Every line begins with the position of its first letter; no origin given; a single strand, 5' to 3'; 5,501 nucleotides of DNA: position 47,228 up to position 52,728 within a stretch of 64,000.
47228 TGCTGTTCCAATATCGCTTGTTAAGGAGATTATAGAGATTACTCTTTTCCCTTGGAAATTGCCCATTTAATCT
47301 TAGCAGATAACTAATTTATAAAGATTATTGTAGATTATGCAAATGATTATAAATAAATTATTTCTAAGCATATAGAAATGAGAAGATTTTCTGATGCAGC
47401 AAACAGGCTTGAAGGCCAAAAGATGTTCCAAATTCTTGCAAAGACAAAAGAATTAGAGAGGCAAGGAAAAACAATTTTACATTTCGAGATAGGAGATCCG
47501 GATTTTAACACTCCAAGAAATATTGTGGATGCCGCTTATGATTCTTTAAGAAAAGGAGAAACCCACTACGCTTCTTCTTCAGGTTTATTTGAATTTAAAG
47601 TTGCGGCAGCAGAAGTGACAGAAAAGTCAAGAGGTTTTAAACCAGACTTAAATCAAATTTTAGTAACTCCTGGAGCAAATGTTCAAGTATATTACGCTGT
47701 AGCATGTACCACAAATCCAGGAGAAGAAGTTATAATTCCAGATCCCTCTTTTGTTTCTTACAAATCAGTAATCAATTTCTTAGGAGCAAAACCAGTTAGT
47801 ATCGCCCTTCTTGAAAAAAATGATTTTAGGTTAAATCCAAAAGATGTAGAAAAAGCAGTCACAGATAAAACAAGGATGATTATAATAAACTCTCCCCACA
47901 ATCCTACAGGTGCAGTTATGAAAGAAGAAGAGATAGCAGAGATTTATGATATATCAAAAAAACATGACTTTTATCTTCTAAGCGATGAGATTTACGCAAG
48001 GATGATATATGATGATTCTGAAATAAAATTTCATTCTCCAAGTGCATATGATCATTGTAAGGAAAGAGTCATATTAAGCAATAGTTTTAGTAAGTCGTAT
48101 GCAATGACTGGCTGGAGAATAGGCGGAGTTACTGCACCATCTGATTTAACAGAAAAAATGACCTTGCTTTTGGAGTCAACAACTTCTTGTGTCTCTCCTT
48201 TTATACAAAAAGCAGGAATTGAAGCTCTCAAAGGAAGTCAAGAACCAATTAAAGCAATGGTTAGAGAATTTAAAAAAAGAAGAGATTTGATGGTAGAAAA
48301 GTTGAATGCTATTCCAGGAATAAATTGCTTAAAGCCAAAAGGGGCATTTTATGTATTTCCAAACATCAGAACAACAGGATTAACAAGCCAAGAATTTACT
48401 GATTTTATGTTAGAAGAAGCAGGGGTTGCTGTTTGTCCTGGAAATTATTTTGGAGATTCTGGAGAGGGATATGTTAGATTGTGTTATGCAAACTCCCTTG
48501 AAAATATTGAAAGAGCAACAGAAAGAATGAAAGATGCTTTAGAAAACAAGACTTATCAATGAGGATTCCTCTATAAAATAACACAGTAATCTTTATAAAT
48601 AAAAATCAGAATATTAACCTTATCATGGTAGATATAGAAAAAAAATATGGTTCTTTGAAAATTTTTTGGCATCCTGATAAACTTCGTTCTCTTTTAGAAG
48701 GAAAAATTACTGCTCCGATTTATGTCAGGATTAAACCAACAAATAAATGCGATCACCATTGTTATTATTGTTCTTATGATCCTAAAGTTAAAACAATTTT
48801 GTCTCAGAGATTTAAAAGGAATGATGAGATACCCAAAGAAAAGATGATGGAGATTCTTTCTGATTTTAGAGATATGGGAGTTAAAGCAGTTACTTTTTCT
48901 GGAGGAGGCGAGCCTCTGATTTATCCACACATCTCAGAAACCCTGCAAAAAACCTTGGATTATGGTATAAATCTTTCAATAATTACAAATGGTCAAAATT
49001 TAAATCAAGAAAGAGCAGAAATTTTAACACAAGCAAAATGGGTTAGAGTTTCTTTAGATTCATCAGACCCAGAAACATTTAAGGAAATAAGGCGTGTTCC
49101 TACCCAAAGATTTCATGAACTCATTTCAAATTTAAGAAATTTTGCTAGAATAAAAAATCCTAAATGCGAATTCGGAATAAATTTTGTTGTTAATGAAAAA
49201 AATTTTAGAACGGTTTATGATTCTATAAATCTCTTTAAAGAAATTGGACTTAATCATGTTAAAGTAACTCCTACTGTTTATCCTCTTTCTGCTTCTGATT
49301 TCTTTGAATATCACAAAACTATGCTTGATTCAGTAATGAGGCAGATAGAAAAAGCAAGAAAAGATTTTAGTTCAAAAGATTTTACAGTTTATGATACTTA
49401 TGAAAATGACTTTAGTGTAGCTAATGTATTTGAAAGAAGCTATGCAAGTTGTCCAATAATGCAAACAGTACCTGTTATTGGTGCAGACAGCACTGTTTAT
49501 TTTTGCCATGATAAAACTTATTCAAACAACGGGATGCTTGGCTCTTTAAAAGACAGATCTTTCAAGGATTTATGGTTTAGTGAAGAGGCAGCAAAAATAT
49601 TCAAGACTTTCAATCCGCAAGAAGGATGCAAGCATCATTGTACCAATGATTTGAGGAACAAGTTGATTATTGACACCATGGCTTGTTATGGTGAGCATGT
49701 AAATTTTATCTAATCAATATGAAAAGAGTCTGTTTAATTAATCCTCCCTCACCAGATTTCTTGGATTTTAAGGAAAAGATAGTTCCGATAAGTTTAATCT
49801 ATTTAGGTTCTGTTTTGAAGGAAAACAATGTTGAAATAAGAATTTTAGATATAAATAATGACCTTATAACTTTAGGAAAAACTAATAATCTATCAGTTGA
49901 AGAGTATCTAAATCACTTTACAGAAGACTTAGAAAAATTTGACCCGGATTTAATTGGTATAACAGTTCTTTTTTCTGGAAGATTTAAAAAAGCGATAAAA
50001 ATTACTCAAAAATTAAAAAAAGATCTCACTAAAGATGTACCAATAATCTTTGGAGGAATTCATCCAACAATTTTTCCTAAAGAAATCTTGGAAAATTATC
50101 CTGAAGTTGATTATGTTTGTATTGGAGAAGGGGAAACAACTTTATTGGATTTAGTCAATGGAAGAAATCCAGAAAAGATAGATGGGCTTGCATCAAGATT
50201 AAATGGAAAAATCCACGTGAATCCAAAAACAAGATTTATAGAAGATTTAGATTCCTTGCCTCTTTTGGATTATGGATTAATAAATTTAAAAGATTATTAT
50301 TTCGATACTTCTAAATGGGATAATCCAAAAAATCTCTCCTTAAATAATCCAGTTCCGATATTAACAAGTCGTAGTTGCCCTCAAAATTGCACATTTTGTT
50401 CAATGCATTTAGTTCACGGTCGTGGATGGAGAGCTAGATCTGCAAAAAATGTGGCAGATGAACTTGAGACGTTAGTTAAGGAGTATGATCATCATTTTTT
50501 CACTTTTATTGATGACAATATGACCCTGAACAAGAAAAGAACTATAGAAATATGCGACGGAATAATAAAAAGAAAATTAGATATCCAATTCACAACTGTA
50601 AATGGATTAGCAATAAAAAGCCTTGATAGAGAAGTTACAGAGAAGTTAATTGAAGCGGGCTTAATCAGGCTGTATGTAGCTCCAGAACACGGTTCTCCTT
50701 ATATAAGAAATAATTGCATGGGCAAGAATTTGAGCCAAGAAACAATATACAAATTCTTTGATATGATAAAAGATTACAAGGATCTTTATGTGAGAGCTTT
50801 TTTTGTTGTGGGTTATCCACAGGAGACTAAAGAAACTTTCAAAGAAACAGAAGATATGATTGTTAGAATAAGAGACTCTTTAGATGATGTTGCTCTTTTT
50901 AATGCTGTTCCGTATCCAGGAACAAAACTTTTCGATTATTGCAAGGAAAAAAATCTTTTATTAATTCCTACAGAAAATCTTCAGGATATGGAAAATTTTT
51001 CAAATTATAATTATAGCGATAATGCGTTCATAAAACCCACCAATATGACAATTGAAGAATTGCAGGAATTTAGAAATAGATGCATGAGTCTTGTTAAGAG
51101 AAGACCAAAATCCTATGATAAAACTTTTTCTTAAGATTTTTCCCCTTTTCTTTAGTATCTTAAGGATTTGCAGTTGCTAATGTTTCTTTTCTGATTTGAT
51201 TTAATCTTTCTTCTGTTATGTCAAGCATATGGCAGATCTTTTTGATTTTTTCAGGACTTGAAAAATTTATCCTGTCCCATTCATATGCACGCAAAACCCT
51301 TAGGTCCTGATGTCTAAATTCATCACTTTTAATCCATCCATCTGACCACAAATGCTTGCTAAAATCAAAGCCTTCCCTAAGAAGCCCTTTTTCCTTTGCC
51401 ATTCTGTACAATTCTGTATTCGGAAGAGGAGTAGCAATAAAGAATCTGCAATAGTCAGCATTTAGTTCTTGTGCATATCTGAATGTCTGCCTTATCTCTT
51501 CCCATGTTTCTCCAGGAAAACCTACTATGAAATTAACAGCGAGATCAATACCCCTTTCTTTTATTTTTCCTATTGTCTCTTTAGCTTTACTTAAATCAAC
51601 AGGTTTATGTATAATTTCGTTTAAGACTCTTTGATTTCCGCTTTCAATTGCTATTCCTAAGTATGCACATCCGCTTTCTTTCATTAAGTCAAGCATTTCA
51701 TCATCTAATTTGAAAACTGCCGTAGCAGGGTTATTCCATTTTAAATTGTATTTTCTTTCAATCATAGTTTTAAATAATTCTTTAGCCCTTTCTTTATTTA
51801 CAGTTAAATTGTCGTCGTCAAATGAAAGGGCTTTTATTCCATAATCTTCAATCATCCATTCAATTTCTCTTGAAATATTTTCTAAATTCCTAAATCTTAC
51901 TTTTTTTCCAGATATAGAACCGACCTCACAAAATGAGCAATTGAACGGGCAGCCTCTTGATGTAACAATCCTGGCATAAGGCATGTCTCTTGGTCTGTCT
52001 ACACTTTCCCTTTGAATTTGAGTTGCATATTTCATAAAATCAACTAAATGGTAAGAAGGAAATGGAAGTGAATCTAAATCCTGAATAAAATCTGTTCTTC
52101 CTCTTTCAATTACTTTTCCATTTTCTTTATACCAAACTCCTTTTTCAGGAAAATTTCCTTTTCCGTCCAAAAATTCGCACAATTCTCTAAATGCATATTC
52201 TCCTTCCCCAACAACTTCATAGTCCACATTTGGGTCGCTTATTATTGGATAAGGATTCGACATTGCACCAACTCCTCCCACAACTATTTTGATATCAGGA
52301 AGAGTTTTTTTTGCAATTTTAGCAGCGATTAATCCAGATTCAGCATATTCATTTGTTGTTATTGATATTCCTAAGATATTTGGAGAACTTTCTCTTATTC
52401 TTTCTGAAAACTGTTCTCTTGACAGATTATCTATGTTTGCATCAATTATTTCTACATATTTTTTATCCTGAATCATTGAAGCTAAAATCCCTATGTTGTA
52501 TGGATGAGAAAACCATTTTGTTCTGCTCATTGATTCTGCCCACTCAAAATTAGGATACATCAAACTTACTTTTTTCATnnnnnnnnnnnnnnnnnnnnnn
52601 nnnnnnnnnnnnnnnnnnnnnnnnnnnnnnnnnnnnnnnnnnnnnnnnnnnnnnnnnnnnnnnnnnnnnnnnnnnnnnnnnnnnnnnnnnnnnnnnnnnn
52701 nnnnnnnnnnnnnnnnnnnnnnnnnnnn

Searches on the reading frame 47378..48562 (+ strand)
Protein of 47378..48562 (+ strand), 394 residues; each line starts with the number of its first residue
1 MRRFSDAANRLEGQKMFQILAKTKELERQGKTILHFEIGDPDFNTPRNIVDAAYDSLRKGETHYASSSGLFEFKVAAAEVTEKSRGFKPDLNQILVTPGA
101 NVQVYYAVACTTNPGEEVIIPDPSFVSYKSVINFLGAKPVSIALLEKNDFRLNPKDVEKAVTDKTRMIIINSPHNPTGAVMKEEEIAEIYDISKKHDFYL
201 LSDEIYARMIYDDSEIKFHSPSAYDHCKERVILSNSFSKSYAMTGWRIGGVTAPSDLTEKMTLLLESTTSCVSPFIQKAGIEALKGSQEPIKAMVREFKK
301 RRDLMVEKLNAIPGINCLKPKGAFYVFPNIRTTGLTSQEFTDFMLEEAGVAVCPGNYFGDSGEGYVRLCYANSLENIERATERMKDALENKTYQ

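Call 8: search_protein_families(library=pfam, proteins=[window:47378-48562:+], max_evalue=0.001)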
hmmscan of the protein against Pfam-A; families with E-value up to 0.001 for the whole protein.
window:47378-48562:+ (394 aa): 5 families
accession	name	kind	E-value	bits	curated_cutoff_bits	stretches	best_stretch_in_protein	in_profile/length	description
PF00155.27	Aminotran_1_2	-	3.2e-70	237.6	19.7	1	33-383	3-360/361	Aminotransferase class I and II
PF01041.23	DegT_DnrJ_EryC1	-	2.2e-10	40.8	19.8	1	110-203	59-145/360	DegT/DnrJ/EryC1/StrS aminotransferase family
PF01212.27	Beta_elim_lyase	-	1.5e-05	24.9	27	1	53-203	18-168/288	Beta-eliminating lyase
PF01053.26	Cys_Met_Meta_PP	-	7.6e-05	21.9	27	1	108-205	84-175/381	Cys/Met metabolism PLP-dependent enzyme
PF00266.25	Aminotran_5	-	8.1e-05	22.2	21.5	0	73-203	41-175/371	Aminotransferase class-V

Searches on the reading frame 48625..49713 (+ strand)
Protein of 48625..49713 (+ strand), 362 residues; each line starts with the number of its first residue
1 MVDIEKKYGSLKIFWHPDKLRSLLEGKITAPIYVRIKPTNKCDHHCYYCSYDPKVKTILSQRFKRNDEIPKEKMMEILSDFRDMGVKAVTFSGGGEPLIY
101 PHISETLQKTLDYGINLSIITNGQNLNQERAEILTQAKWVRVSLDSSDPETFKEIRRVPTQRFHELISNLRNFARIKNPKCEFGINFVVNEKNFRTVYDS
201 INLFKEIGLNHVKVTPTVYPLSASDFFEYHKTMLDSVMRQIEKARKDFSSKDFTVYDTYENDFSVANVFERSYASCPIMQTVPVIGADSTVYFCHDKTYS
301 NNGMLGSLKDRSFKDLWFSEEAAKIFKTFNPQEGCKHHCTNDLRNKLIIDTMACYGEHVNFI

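Call 8: search_protein_families(library=pfam, proteins=[window:48625-49713:+], max_evalue=0.001)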
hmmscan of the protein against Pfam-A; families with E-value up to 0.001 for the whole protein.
window:48625-49713:+ (362 aa): 3 families
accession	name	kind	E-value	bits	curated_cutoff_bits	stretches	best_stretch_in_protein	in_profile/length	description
PF04055.27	Radical_SAM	-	2e-21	77.3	29.5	1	36-181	1-144/166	Radical SAM superfamily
PF13186.11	SPASM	-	3.4e-07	30.9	21.5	1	276-339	1-66/67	Iron-sulfur cluster-binding domain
PF13353.11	Fer4_12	-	1.3e-05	25.9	22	1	41-115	14-82/137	4Fe-4S single cluster domain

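Call 78: find_related_loci(query=A6, collection=viral_contigs, flank=6000)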
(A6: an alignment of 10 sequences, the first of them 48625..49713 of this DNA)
Query A6 (362 aa) in viral_contigs; peptide patterns used: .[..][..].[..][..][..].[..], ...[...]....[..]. (x = any residue, [..] = any of these).
559 stretches matched a pattern; 320 encode a relative of the query (tblastn E <= 1e-3); the best 80 are kept; 80 distinct loci.
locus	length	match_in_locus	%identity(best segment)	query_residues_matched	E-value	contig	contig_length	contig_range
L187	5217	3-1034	46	8-348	1e-105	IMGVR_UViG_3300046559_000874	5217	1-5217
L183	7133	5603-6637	46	7-348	2e-105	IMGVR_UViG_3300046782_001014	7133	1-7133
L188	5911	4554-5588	45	7-348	6e-105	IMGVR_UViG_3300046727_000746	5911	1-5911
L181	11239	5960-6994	45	7-348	8e-105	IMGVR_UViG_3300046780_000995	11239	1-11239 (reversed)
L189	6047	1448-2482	45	7-348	7e-105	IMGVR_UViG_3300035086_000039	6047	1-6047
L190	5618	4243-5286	45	7-348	4e-104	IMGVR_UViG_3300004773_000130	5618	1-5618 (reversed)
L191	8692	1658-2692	45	7-348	3e-103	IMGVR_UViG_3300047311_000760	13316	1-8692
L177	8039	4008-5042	44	7-348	2e-103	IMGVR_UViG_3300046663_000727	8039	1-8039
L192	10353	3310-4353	45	7-348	8e-103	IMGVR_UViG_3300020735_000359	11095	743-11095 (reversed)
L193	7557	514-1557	45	7-348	8e-103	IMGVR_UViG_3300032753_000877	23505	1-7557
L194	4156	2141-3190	44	7-350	4e-103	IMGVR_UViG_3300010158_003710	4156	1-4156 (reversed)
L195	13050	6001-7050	44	7-350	2e-102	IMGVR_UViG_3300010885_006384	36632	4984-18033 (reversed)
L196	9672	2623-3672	45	7-350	2e-102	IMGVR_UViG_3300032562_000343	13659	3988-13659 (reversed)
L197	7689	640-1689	45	7-350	2e-102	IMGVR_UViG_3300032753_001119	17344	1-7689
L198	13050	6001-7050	45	7-350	4e-102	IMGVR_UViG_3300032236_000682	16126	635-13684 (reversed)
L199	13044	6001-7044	45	7-348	7e-102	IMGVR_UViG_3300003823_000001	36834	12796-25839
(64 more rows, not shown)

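Call 81: search_protein_families(library=phrogs, proteins=[L199:1286-2185:+, L199:2195-2992:+, L199:3034-3888:+, L199:4145-4513:+, L199:4851-5471:+, L199:5989-7083:+, L199:7092-7871:+, L199:8276-8815:-, L199:9851-12250:-, L199:12250-12921:-], max_evalue=0.001)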
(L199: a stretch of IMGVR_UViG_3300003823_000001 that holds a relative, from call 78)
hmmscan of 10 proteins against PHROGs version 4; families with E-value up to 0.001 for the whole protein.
L199:1286-2185:+ (299 aa): 4 families
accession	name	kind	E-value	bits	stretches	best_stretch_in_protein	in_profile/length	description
phrog_434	-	DNA, RNA and nucleotide metabolism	6e-43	148.5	1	28-299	84-362/372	RecE-like recombination exonuclease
phrog_1956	-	unknown function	8.2e-12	46.1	1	209-296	4-88/93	-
phrog_6244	-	unknown function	7.5e-07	30.6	1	209-299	14-106/107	-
phrog_149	-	DNA, RNA and nucleotide metabolism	8.5e-06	25.3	1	32-212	640-818/1242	exonuclease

L199:2195-2992:+ (265 aa): 1 family
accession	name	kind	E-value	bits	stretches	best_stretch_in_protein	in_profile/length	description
phrog_5931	-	unknown function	1.5e-33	117.5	1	3-229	9-251/282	-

L199:3034-3888:+ (284 aa): 4 families
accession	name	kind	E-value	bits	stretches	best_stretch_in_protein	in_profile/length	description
phrog_561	-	DNA, RNA and nucleotide metabolism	4.7e-26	93.3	1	13-178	297-481/633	RecT-like ssDNA annealing protein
phrog_4171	-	DNA, RNA and nucleotide metabolism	1.3e-14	55.6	1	34-173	60-219/392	RecT-like ssDNA annealing protein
phrog_10056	-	DNA, RNA and nucleotide metabolism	8.6e-05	23.1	1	127-169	148-188/302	RecT-like ssDNA annealing protein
phrog_252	-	DNA, RNA and nucleotide metabolism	0.00011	22.8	1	125-176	142-191/263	Bet-like ssDNA annealing protein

L199:4145-4513:+ (122 aa): 4 families
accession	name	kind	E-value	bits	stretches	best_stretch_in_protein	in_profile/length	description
phrog_34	-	DNA, RNA and nucleotide metabolism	2.8e-25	90.4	1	1-116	74-196/259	RusA-like Holliday junction resolvase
phrog_11573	-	unknown function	1.6e-07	32.6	1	9-104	9-99/110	-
phrog_1532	-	unknown function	7.1e-07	29.9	1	51-115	8-73/80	-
phrog_140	-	DNA, RNA and nucleotide metabolism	2.9e-06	28.1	1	62-97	117-152/219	RusA-like Holliday junction resolvase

L199:4851-5471:+ (206 aa): 2 families
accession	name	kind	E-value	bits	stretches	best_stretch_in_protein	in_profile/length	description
phrog_34187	-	unknown function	6.1e-71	240.4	1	5-196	7-198/405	-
phrog_9866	-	unknown function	0.001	20.2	0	1-61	4-62/111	-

L199:5989-7083:+ (364 aa): 3 families
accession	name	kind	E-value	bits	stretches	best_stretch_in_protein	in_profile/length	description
phrog_21308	-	other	1.8e-10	40.6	1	36-233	419-603/735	radical SAM domain-containing protein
phrog_16999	-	other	7.7e-07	30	1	23-138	4-98/288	Fe-S oxidoreductase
phrog_714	-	unknown function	0.00027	21.8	1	165-201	12-48/73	-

L199:7092-7871:+ (259 aa): 2 families
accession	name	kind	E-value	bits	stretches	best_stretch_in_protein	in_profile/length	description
phrog_1574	-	unknown function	8.7e-48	164.1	1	14-253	12-236/240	-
phrog_34859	-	moron, auxiliary metabolic gene and host takeover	9.2e-07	29.7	1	26-185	17-171/247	glycosyltransferase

L199:8276-8815:- (179 aa): 0 families

L199:9851-12250:- (799 aa): 0 families

L199:12250-12921:- (223 aa): 0 families

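Call 88: search_protein_families(library=pfam, proteins=[L199:7092-7871:+], max_evalue=0.01)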
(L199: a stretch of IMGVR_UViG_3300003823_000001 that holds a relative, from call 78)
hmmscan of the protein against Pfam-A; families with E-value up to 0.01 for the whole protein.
L199:7092-7871:+ (259 aa): 2 families
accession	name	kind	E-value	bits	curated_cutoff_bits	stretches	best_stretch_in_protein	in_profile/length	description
PF03452.20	Anp1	-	2e-06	27.9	28.8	1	59-107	119-168/263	Anp1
PF00535.33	Glycos_transf_2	-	0.0033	17.8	23.3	1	66-143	68-132/168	Glycosyl transferase family 2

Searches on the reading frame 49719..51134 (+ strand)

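Call 8: search_protein_families(library=pfam, proteins=[window:49719-51134:+], max_evalue=0.001)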
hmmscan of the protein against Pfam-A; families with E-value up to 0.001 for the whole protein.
window:49719-51134:+ (471 aa): 2 families
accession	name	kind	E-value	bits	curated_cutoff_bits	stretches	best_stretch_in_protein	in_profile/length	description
PF02310.24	B12-binding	-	3.8e-21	75.6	32.1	1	18-145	9-120/121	B12 binding domain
PF04055.27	Radical_SAM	-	3.1e-16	60.4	29.5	1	215-380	2-165/166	Radical SAM superfamily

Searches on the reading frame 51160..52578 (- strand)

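Call 24: search_protein_families(library=pfam, proteins=[window:51160-52578:-], max_evalue=0.0001)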
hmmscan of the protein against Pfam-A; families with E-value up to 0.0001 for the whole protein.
window:51160-52578:- (472 aa): 2 families
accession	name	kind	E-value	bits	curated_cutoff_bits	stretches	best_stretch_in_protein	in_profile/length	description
PF04055.27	Radical_SAM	-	7.6e-29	101.5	29.5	1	204-368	1-165/166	Radical SAM superfamily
PF02310.24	B12-binding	-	1.5e-15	57.5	32.1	1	24-133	12-120/121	B12 binding domain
